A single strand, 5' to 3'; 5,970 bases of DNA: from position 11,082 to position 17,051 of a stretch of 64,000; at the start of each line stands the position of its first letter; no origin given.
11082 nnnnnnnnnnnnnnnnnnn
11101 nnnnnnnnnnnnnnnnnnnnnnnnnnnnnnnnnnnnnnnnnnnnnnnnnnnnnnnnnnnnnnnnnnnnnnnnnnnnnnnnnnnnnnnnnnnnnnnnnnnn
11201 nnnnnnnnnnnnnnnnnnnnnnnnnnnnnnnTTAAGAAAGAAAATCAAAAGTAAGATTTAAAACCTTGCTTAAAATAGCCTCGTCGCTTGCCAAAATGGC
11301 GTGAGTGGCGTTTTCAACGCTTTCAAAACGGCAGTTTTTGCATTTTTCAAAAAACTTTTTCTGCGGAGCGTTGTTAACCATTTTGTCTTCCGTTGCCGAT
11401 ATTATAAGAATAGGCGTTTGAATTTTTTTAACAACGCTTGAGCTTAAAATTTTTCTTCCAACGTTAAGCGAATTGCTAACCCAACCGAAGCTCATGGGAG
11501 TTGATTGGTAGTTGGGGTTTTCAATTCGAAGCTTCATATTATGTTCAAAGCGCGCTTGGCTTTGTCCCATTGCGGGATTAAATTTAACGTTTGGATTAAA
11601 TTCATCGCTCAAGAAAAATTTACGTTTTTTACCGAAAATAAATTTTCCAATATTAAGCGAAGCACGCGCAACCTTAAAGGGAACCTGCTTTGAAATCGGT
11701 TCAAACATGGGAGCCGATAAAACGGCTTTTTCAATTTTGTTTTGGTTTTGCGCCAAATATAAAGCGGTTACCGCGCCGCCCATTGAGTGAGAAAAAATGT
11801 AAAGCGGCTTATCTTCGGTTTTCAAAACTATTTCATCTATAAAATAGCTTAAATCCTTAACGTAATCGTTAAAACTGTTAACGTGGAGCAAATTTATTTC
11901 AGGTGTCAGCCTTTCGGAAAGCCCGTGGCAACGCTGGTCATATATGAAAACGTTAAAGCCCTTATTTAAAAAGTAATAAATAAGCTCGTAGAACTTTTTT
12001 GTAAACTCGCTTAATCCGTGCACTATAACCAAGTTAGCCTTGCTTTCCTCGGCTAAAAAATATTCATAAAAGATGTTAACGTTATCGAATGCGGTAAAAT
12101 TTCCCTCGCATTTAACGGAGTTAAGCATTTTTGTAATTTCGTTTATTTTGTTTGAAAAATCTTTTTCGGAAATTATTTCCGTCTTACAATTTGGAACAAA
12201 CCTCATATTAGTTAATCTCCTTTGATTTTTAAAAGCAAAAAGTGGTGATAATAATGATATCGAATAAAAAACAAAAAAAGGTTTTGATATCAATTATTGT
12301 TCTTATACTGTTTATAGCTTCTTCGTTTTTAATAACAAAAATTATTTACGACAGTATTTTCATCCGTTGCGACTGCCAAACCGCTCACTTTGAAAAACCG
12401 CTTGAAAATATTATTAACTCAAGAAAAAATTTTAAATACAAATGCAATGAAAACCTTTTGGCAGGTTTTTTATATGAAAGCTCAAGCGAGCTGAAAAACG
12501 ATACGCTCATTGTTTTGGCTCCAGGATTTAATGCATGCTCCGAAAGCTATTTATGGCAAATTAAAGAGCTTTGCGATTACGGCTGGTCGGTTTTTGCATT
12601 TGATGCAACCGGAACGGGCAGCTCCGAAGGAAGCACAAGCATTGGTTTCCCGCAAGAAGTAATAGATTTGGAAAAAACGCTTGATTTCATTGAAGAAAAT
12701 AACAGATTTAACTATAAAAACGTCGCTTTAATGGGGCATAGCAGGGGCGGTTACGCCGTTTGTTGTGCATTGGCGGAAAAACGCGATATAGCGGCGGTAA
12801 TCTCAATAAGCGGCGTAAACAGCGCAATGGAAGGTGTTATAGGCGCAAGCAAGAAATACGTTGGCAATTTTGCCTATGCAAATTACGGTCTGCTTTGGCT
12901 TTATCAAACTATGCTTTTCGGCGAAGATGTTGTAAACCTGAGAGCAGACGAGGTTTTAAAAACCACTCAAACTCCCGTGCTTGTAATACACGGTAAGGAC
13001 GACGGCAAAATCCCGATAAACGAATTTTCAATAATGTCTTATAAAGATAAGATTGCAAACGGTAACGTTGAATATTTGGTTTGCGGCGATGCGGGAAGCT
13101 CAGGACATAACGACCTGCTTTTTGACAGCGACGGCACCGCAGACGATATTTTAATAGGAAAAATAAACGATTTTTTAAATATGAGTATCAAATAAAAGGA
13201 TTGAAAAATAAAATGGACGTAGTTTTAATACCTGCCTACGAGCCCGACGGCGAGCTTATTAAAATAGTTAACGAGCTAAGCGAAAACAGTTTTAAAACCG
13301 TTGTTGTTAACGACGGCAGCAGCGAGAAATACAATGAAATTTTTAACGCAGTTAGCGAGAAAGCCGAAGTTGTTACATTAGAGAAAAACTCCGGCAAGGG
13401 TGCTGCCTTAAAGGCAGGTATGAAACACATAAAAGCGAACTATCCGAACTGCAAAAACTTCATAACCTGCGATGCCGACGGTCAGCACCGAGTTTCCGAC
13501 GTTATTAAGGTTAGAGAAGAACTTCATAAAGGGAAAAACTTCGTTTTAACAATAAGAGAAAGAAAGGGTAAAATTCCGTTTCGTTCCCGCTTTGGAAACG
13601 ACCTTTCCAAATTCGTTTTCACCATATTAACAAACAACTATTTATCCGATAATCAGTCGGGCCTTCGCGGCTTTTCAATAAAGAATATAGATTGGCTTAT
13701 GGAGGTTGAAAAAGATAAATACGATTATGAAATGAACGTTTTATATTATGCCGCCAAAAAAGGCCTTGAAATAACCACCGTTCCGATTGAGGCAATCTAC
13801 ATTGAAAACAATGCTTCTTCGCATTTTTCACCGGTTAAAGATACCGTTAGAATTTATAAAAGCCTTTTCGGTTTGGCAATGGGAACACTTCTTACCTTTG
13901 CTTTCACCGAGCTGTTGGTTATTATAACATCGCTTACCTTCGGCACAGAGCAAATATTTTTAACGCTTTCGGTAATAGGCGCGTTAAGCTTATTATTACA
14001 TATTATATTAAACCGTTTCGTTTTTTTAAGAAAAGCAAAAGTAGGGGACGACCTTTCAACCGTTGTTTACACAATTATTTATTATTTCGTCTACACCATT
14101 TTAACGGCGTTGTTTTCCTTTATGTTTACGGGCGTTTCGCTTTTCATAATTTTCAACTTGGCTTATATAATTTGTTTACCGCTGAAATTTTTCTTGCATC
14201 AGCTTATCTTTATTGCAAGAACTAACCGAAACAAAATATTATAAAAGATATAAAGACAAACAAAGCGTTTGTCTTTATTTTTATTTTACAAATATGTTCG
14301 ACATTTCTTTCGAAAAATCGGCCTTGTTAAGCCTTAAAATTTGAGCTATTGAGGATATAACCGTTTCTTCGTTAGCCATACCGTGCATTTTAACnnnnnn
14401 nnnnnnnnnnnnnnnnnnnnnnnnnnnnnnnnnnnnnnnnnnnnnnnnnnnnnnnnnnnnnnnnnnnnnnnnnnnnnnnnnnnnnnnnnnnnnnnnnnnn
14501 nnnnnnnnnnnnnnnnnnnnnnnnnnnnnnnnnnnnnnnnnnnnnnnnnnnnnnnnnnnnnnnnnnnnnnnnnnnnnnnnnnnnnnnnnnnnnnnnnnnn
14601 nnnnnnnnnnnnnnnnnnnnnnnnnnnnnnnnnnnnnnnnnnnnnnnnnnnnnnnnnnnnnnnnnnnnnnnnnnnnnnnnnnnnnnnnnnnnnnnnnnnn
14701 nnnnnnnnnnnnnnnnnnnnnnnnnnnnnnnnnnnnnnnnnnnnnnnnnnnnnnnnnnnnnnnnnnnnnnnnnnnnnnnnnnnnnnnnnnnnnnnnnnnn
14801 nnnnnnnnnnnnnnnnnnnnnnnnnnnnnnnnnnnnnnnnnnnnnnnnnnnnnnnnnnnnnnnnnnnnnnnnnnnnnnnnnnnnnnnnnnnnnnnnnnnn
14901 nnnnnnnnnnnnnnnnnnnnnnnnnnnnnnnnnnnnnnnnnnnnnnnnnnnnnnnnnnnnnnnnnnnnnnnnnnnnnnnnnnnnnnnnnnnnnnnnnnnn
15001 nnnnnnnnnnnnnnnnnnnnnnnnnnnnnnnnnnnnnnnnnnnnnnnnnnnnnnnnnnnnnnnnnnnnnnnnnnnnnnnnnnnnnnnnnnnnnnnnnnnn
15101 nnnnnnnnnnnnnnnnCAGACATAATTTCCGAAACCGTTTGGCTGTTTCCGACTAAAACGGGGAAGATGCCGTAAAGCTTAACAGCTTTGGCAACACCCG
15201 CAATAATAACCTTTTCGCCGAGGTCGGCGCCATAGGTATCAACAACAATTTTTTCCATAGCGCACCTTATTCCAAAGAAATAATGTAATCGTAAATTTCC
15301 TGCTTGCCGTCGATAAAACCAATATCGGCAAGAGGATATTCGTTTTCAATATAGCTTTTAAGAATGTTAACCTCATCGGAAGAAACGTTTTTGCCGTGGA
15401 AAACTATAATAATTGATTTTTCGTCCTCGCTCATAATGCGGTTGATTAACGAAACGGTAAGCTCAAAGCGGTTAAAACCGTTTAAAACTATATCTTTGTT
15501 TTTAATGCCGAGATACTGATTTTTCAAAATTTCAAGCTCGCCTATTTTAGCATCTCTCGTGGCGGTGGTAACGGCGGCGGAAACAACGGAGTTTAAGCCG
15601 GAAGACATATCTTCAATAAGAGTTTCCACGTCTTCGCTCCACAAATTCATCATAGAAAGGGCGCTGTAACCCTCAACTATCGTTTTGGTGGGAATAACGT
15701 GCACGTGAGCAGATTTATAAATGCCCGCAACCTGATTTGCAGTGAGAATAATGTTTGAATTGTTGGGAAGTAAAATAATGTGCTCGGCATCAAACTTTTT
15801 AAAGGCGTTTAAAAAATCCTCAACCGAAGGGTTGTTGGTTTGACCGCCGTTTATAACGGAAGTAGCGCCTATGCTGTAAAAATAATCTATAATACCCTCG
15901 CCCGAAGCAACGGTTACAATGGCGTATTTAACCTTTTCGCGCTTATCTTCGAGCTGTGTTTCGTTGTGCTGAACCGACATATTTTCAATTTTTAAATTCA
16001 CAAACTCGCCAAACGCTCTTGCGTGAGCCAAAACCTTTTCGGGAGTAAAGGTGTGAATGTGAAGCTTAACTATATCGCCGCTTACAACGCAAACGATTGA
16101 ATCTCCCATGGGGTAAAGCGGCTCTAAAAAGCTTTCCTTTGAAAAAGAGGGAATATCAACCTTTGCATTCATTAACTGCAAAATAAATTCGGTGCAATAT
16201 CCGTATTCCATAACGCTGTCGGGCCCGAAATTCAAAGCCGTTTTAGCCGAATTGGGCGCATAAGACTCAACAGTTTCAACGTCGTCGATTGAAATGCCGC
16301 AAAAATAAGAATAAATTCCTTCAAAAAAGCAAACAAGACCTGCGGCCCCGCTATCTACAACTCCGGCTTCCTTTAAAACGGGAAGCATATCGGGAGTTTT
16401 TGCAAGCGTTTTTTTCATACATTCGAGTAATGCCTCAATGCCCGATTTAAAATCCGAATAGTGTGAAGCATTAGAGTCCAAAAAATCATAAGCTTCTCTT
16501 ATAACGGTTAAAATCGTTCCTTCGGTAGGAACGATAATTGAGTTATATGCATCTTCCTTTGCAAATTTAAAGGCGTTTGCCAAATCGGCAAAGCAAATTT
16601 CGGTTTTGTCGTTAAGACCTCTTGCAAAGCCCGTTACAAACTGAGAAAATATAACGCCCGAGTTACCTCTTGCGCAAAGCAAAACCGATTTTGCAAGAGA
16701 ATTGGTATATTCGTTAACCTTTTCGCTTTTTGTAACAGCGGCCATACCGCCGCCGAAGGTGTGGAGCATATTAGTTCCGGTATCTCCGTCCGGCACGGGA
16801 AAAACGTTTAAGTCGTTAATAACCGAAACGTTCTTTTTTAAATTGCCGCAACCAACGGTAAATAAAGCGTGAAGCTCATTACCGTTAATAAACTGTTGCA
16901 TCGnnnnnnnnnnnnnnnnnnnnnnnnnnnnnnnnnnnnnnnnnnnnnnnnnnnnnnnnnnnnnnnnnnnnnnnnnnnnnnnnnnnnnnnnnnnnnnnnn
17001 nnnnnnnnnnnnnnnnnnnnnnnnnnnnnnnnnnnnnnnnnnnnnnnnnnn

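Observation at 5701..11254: Seven-gene operon coupling zinc-ribbon membrane proteins, an adenylase-carrier fusion, a double LPLAT, a free carrier and a PLAAT/LRAT enzyme: candidate undescribed lipid acylation/remodelling system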

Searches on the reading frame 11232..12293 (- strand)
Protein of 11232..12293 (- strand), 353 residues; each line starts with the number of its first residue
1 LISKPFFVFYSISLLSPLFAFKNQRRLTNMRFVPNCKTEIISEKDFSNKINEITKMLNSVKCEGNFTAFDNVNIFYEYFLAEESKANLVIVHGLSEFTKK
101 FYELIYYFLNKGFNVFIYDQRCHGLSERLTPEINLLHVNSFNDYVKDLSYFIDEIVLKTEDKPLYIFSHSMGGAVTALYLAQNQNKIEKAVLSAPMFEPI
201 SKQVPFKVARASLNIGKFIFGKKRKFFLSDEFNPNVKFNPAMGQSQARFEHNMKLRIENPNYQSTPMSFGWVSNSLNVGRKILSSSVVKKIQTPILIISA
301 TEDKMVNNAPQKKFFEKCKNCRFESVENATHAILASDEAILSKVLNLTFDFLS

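Call 3: search_protein_families(library=pfam, proteins=[window:11232-12293:-], max_evalue=0.01)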
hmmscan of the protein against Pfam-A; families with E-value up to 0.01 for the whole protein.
window:11232-12293:- (353 aa): 13 families
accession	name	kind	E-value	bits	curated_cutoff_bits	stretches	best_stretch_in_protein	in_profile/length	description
PF12146.15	Hydrolase_4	-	4e-45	154.4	27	1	83-334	2-235/239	Serine aminopeptidase, S33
PF00561.26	Abhydrolase_1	-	4.5e-24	85.9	25.8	1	88-334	3-241/245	alpha/beta hydrolase fold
PF12697.13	Abhydrolase_6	-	1.9e-11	45.5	26.3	1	88-337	1-211/217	Alpha/beta hydrolase family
PF10230.15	LIDHydrolase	-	1.3e-06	28.7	27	1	93-202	13-125/262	Lipid-droplet associated hydrolase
PF00326.27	Peptidase_S9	-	3.7e-06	27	22.6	1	105-198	7-100/213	Prolyl oligopeptidase family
PF20408.4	Abhydrolase_11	-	0.00036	20.8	27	0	116-206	39-118/193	Alpha/beta hydrolase domain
PF12695.13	Abhydrolase_5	-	0.00038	20.7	27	0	155-194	49-88/164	Alpha/beta hydrolase family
PF01674.24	Lipase_2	-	0.00055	20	20.3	1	88-218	4-127/219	Lipase (class 2)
PF02450.21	LCAT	-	0.0013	18.5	21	1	140-187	100-146/392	Lecithin:cholesterol acyltransferase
PF05990.18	DUF900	-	0.0019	18.1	20.5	1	140-195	72-135/232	Alpha/beta hydrolase of unknown function (DUF900)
PF06821.19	Ser_hydrolase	-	0.0024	18.3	22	1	157-197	50-92/172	Serine hydrolase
PF01738.24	DLH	-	0.0045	17.1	21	0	287-338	138-193/217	Dienelactone hydrolase family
PF22749.2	Arb2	-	0.0071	16.2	26.8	0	143-231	174-258/260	Arb2 domain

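Call 4: search_protein_families(library=ncbifam, proteins=[window:11232-12293:-], max_evalue=0.01)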
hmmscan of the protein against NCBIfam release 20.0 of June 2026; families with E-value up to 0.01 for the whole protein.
window:11232-12293:- (353 aa): 24 families
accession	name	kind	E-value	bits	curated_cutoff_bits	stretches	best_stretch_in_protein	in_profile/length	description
NF008019.0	PRK10749.1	equivalog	1.4e-46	159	362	1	59-351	28-325/335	lysophospholipase L2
TIGR01250.1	pro_imino_pep_2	subfamily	3.3e-15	56.4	167.65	1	65-196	5-130/288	proline iminopeptidase-family hydrolase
NF050089.1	i_nPHAscl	equivalog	8.4e-15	54.6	300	2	78-194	11-116/288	intracellular short-chain-length polyhydroxyalkanoate depolymerase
TIGR03695.1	menH_SHCHC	equivalog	4.2e-11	42.8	208.55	1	85-193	2-102/252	2-succinyl-6-hydroxy-2,4-cyclohexadiene-1-carboxylate synthase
NF052543.1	PhlpBipLPA4030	equivalog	2.6e-09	36.7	450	1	69-202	54-184/312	phospholipase BipL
NF045948.1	ProImpepThrmp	equivalog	4.6e-09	36.1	500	1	62-194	2-127/291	proline iminopeptidase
TIGR02427.1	protocat_pcaD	equivalog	5.1e-09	35.9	255.85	1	74-194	2-111/251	3-oxoadipate enol-lactonase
NF004514.1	PRK05855.1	equivalog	3.4e-08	32.5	455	1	80-342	17-280/578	SDR family oxidoreductase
NF052614.1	AB_fold_OlsI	equivalog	7.8e-08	32.1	385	1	82-195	14-122/272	ornithine lipid biosynthesis O-acyltransferase OlsI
TIGR01607.1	PST-A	paralog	8.1e-07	28.4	218.25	1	107-155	69-115/332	Plasmodium subtelomeric family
NF051488.1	bifunc_PcaDC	exception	1.1e-06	28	390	0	86-193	13-109/375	bifunctional 3-oxoadipate enol-lactonase/4-carboxymuconolactone decarboxylase PcaDC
NF045945.1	ProImpepLactob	equivalog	1.4e-06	28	400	1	67-193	8-129/293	proline iminopeptidase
TIGR03611.1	RutD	equivalog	4.4e-06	26.3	238.5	0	79-187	6-105/258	pyrimidine utilization protein D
NF041096.1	esterase_EstD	equivalog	9.5e-06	24.9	600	1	99-197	182-275/421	esterase EstD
NF052610.1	macro_16_ester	equivalog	1.5e-05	24.5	420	1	67-340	6-272/281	alpha/beta fold macrolide esterase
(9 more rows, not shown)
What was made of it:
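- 11232..12293 (-): Lysophospholipase-L2-like alpha/beta-hydrolase, a conserved neighbour. NCBIfam PRK10749 lysophospholipase L2 1.4e-46, below its cut-off (calls 3, 4).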

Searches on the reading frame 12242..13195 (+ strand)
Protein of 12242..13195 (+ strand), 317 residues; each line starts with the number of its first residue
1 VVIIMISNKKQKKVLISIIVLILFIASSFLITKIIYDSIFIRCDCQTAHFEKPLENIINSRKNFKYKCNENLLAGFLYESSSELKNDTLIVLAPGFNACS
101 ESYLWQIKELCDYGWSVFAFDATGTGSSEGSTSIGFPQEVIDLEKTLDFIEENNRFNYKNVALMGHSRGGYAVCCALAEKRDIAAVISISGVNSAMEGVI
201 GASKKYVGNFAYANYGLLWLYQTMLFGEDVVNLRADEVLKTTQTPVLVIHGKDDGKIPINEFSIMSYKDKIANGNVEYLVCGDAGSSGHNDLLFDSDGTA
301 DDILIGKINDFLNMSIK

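Call 3: search_protein_families(library=pfam, proteins=[window:12242-13195:+], max_evalue=0.01)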
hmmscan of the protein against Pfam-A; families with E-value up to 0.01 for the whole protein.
window:12242-13195:+ (317 aa): 12 families
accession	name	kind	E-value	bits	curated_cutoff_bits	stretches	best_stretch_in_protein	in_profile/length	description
PF12146.15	Hydrolase_4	-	9.5e-15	55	27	1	87-191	4-109/239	Serine aminopeptidase, S33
PF00561.26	Abhydrolase_1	-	9e-13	48.9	25.8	1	89-196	2-107/245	alpha/beta hydrolase fold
PF02129.25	Peptidase_S15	-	9e-10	39.1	23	1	109-198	46-135/262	X-Pro dipeptidyl-peptidase (S15 family)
PF12697.13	Abhydrolase_6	-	9e-09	36.7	26.3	1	90-199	1-100/217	Alpha/beta hydrolase family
PF00326.27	Peptidase_S9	-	2e-07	31.1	22.6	1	139-262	44-163/213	Prolyl oligopeptidase family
PF07224.18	Chlorophyllase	-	5.9e-05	22.4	26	1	89-192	44-153/301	Chlorophyllase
PF12740.14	PETase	-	6e-05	23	28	1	86-190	53-156/263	PET hydrolase-like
PF20434.5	BD-FAE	-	9.9e-05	22.4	26.8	1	131-261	58-207/215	BD-FAE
PF08538.16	DUF1749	-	0.00047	19.8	24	1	74-180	18-126/299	Protein of unknown function (DUF1749)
PF08840.17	BAAT_C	-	0.00054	20.5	20.9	1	144-258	7-128/210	BAAT / Acyl-CoA thioester hydrolase C terminal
PF00756.26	Esterase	-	0.0039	17.4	22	1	147-202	103-159/251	Putative esterase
PF03403.19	PAF-AH_p_II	-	0.0086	15.1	20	0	136-184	199-246/372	Platelet-activating factor acetylhydrolase, isoform II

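Call 4: search_protein_families(library=ncbifam, proteins=[window:12242-13195:+], max_evalue=0.01)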
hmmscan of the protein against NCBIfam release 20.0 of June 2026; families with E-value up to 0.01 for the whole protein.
window:12242-13195:+ (317 aa): 11 families
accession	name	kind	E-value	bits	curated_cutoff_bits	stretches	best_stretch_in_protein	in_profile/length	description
NF047920.1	lactonase_UilS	equivalog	1.2e-09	38.3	400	1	76-189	14-128/285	UilS family quorum-quenching N-acyl-homoserine lactonase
NF011457.0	PRK14875.1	equivalog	7.6e-07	28.4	307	1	85-213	130-249/372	acetoin dehydrogenase dihydrolipoyllysine-residue acetyltransferase subunit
NF045948.1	ProImpepThrmp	equivalog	4.6e-06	26.3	500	1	85-194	24-131/291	proline iminopeptidase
NF051441.1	BisHyethTerphBdeA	equivalog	1.2e-05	24.8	520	1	90-194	102-203/305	bis(hydroxyethyl) terephthalate hydrolase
NF041096.1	esterase_EstD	equivalog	1.9e-05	23.9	600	0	133-210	216-292/421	esterase EstD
TIGR03611.1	RutD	equivalog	2.9e-05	23.6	238.5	1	84-192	10-114/258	pyrimidine utilization protein D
TIGR03100.1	hydr1_PEP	hypoth_equivalog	5.3e-05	22.6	168.45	1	61-186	2-127/274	hydrolase 1, exosortase A system-associated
TIGR01250.1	pro_imino_pep_2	subfamily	0.00028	20.6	167.65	1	83-197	21-135/288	proline iminopeptidase-family hydrolase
NF053684.1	esterase_mleBCA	exception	0.00092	18.4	570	1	219-291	204-268/281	BCA family alpha/beta fold macrolide esterase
TIGR00976.1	CocE_NonD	subfamily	0.0023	17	66.3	1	108-222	47-156/550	CocE/NonD family hydrolase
TIGR02427.1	protocat_pcaD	equivalog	0.0087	15.5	255.85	0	237-275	187-223/251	3-oxoadipate enol-lactonase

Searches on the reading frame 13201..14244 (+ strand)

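Call 3: search_protein_families(library=pfam, proteins=[window:13201-14244:+], max_evalue=0.01)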
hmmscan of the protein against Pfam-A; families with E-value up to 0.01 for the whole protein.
window:13201-14244:+ (347 aa): 1 family
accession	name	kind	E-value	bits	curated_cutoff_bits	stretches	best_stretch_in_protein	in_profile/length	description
PF00535.33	Glycos_transf_2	-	1.3e-12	48.4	23.3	1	8-130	2-127/168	Glycosyl transferase family 2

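Call 4: search_protein_families(library=ncbifam, proteins=[window:13201-14244:+], max_evalue=0.01)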
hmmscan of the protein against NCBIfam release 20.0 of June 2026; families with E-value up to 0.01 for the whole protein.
window:13201-14244:+ (347 aa): 8 families
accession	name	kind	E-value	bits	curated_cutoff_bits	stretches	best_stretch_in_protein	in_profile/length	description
TIGR04182.1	glyco_TIGR04182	equivalog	2.3e-21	76.5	325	1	7-248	3-240/293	S-layer glycoprotein N-glycosyltransferase AglJ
NF058614.1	PPMAGASynPpgS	equivalog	4.4e-17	62.3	370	1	8-207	4-205/226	polyprenyl-phospho-N-acetylgalactosaminyl synthase PpgS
NF047588.1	GlcsyltransPgfSStrep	equivalog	1.9e-09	37.2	500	1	18-171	22-172/308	glycosyltransferase PgfS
NF041391.1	DPhHxTase_Halo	equivalog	2.9e-08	33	375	1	32-224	25-207/213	dolichyl-phosphate hexose transferase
NF007986.1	PRK10714.1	equivalog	5.1e-08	32.3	529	1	25-252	33-253/316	undecaprenyl-phosphate 4-deoxy-4-formamido-L-arabinose transferase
TIGR03937.1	PgaC_IcaA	equivalog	1.2e-07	31.1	422.3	1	8-84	49-131/407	poly-beta-1,6-N-acetyl-D-glucosamine synthase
NF041875.1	EPS_EpsD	equivalog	0.0049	16.3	370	1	22-79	17-80/325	exopolysaccharide biosynthesis glycosyltransferase EpsD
NF007482.0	PRK10073.1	equivalog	0.0069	15.4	423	1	8-81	10-88/334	glycosyltransferase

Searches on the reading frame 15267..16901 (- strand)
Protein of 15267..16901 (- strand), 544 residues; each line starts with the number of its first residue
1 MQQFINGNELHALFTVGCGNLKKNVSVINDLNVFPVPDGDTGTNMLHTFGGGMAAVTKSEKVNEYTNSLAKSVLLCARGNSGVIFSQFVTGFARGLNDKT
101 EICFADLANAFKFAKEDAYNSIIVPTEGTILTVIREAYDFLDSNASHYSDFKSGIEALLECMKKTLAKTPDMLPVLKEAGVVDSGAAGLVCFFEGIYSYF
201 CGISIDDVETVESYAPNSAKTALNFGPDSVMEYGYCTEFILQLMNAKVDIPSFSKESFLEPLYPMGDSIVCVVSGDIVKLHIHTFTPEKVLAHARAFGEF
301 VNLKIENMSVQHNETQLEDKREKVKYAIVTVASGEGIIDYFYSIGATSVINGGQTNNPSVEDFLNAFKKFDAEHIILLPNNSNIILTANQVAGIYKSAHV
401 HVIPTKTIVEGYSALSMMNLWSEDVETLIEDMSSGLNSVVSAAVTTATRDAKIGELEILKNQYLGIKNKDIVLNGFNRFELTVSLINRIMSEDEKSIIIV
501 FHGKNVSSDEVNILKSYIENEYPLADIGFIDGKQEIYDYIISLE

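Call 29: search_protein_families(library=pfam, proteins=[window:15267-16901:-], max_evalue=0.001)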
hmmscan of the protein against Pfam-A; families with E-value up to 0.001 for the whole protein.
window:15267-16901:- (544 aa): 3 families
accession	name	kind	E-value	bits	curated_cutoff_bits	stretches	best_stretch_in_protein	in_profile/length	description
PF13684.11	FakA-like_C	-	2e-63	214.1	23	1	327-544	1-216/216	Fatty acid kinase subunit A-like, C-terminal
PF02734.22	Dak2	-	1.3e-36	126.5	27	1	35-197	1-173/174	DAK2 domain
PF21645.3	FakA-like_M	-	5.2e-23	81.1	24.9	1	232-314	1-79/80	Fatty acid kinase subunit A-like, middle domain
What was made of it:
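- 15267..16901 (-): FakA, fatty acid kinase subunit A. Pfam Dak2, FakA-like_M and FakA-like_C (call 29).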
